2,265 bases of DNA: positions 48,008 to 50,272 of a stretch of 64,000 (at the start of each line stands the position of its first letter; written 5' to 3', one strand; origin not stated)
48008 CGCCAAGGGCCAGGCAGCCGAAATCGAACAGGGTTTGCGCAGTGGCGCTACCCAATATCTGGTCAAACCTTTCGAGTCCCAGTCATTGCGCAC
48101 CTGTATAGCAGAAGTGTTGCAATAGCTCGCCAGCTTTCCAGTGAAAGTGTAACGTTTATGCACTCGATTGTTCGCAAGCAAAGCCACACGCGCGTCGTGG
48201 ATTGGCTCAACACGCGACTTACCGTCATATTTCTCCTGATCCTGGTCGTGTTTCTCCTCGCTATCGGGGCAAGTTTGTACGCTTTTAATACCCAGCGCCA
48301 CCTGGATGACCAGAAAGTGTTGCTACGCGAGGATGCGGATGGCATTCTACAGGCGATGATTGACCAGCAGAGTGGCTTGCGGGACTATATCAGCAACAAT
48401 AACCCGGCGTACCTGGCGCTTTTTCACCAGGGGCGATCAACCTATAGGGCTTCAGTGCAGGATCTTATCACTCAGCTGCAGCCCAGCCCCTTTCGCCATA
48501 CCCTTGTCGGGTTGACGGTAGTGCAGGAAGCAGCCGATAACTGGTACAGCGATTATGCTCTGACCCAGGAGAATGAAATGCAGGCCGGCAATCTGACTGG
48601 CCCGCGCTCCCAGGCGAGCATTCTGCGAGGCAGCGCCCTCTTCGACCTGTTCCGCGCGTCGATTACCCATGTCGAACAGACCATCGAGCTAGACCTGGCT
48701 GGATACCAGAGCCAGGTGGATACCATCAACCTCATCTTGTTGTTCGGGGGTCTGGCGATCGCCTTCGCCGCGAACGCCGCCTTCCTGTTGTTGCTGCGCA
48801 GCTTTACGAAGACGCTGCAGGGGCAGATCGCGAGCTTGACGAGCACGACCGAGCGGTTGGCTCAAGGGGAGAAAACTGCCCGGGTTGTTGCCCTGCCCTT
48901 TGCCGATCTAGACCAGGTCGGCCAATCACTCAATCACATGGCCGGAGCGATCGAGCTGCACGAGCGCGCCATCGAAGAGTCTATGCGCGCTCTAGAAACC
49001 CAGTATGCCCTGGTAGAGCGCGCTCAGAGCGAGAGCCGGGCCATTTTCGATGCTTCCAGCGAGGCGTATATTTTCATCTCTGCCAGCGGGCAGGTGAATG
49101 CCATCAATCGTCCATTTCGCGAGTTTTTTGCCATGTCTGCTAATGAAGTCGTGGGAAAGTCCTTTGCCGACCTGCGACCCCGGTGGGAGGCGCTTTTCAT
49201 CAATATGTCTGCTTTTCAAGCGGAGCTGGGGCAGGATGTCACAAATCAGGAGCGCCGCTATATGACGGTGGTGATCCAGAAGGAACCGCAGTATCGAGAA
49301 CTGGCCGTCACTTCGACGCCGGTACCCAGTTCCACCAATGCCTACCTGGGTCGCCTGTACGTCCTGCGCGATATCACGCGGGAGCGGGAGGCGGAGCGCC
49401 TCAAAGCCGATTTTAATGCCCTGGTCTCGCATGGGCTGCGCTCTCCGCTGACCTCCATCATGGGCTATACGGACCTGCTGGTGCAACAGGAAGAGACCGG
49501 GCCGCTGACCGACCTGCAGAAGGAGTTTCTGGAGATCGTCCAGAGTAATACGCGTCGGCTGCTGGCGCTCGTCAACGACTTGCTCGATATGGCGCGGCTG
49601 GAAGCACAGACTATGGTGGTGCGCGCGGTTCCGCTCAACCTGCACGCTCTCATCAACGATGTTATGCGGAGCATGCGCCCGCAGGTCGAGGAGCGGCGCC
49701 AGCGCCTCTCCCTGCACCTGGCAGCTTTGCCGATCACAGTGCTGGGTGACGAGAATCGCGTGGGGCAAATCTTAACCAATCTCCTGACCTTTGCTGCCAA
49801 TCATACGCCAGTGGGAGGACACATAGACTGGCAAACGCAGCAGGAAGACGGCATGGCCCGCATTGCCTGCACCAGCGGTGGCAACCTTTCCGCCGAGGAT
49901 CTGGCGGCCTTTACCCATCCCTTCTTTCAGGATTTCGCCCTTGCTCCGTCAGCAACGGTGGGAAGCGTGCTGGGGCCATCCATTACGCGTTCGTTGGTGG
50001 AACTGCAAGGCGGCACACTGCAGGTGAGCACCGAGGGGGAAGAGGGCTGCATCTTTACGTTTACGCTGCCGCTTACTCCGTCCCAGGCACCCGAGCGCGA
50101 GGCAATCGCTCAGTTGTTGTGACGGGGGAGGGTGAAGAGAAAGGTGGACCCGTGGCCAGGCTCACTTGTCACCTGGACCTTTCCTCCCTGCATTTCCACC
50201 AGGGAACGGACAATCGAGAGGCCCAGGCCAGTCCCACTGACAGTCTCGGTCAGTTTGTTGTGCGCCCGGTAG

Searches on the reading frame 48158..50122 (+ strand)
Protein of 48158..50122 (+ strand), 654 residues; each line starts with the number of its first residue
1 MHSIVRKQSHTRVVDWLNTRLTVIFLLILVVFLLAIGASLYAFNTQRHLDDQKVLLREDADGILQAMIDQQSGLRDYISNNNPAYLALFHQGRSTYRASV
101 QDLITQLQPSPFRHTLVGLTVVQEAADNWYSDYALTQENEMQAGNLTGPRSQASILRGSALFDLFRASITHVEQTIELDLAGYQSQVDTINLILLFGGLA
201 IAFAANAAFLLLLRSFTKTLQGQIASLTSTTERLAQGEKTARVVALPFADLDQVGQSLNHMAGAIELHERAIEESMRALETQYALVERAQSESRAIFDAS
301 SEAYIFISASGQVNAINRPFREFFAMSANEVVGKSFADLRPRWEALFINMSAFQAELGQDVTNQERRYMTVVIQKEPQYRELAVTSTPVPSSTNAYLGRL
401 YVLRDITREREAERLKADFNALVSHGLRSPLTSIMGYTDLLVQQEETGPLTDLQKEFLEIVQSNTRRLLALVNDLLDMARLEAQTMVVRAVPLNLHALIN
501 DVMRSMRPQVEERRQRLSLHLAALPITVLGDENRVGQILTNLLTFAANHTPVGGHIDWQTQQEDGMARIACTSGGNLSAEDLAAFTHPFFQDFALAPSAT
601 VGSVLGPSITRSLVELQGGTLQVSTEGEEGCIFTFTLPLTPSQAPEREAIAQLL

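Call 60: search_protein_families(library=pfam, proteins=[window:48158-50122:+], max_evalue=0.000001)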
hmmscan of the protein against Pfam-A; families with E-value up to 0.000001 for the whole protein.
window:48158-50122:+ (654 aa): 3 families
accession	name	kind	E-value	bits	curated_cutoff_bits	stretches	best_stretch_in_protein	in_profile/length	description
PF00512.31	HisKA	-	3.2e-19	69.2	26.9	1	416-483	2-65/66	His Kinase A (phospho-acceptor) domain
PF02518.31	HATPase_c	-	1.1e-12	48.8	26.4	1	530-640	1-110/111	Histidine kinase-, DNA gyrase B-, and HSP90-like ATPase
PF05227.19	CHASE3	-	9.2e-10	39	28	1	56-178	11-130/138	CHASE3 domain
